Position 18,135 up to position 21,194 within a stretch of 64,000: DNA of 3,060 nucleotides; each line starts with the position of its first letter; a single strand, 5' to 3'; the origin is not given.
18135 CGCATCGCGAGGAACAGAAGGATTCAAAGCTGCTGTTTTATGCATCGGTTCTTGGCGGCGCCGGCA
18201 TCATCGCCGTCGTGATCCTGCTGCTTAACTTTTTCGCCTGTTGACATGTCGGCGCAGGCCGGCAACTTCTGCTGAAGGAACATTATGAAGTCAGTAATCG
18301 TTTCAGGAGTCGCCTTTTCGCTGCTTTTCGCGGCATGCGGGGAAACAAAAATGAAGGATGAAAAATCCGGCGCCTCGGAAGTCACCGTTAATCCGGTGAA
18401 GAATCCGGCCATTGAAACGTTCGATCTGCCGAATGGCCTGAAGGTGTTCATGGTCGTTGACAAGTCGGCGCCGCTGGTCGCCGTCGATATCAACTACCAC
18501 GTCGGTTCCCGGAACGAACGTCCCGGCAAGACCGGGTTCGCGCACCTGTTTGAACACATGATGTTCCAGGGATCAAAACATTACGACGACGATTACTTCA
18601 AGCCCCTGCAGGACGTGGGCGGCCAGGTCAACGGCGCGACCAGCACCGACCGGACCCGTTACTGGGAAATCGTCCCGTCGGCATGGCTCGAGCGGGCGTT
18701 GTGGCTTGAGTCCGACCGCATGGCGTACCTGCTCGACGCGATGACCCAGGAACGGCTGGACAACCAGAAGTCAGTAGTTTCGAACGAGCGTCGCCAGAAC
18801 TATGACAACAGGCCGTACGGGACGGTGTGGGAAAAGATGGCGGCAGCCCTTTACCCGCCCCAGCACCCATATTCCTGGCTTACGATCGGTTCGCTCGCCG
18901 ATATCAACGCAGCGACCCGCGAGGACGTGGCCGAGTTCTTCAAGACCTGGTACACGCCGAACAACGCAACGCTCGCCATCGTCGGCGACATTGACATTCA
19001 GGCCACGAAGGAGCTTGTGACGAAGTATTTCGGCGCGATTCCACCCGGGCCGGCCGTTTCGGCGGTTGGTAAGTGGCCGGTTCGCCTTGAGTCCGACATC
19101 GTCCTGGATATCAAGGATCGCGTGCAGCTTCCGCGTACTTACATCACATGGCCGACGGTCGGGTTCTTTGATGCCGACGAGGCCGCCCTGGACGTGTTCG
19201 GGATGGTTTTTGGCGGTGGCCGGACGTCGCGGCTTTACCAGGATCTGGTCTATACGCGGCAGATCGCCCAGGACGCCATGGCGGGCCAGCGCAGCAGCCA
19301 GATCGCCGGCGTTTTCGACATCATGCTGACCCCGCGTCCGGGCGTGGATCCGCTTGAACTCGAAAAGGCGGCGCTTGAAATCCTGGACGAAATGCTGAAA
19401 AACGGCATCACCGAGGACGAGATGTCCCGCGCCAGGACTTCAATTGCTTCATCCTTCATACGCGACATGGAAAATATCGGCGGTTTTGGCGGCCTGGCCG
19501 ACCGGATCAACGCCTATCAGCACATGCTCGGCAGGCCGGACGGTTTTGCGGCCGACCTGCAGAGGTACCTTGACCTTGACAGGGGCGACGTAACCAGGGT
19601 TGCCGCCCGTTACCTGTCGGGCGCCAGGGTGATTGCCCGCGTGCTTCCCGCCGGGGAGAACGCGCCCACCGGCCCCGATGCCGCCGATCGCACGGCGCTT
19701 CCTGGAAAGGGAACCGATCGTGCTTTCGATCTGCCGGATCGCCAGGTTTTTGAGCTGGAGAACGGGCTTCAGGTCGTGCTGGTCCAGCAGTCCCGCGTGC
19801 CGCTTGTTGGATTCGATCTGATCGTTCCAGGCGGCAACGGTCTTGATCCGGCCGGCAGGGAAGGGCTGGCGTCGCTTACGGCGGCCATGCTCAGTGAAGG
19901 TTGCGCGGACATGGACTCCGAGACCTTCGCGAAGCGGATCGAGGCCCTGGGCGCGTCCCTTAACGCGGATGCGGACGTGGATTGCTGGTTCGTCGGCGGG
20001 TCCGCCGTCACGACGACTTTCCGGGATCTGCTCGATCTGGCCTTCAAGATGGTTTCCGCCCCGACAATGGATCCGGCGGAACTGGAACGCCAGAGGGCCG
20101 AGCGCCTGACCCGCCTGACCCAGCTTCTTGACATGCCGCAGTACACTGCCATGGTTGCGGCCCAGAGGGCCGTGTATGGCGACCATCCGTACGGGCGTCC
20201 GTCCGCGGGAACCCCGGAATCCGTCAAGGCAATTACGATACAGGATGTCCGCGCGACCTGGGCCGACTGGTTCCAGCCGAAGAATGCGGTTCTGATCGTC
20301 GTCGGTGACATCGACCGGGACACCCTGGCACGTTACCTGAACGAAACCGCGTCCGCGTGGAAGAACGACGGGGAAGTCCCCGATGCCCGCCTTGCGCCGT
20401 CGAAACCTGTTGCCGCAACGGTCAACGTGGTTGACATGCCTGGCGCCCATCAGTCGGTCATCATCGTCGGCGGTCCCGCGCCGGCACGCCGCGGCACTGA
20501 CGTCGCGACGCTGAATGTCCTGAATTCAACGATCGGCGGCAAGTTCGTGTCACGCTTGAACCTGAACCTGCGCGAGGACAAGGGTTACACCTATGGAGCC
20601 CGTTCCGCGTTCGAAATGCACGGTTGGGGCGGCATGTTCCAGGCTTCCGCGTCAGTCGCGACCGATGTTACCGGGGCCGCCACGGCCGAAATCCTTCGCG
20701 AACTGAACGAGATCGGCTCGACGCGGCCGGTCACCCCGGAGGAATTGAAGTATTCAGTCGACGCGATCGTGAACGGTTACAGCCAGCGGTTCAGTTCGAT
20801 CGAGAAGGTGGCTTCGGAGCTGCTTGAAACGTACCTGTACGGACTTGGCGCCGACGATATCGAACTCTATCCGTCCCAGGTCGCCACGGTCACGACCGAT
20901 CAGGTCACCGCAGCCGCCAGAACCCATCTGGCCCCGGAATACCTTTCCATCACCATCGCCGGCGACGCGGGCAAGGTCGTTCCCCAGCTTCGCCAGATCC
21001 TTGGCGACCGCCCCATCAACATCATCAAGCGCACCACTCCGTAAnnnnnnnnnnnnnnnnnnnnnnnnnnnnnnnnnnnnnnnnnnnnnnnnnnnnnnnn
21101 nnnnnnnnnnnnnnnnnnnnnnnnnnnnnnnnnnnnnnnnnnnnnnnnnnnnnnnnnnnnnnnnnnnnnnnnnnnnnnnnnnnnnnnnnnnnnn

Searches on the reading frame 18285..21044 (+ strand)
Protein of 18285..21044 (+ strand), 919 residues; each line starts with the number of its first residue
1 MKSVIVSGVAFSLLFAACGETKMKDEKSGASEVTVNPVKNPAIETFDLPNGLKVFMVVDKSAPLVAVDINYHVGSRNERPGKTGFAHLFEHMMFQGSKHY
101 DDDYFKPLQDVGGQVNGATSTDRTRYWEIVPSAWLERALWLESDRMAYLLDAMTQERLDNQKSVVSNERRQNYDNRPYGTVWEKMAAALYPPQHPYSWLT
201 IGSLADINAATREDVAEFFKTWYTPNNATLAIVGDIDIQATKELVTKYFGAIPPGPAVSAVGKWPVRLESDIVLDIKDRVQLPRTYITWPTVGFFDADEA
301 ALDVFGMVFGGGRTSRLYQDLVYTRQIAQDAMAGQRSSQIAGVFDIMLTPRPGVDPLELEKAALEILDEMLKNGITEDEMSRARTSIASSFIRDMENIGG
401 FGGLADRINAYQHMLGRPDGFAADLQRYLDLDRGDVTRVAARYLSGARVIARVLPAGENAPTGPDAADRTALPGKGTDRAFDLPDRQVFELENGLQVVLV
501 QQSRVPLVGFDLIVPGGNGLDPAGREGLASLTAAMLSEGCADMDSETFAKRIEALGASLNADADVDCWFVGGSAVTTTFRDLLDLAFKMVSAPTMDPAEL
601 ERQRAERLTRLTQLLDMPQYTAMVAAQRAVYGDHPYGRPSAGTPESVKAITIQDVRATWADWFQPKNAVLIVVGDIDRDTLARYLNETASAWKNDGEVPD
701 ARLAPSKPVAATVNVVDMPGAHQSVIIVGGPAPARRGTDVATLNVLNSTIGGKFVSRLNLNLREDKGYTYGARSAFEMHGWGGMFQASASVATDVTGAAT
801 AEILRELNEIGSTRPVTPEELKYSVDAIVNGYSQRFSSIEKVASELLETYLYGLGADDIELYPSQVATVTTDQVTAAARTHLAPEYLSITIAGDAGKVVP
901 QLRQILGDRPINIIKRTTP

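Call 8: search_protein_families(library=pfam, proteins=[window:18285-21044:+])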
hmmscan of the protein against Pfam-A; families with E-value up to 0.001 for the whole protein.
window:18285-21044:+ (919 aa): 2 families
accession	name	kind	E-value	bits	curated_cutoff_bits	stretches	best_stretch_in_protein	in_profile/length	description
PF05193.26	Peptidase_M16_C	-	1e-70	237.7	23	2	210-385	2-179/181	Peptidase M16 inactive domain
PF00675.25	Peptidase_M16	-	3.8e-26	92.2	22.3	2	58-188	6-134/149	Insulinase (Peptidase family M16)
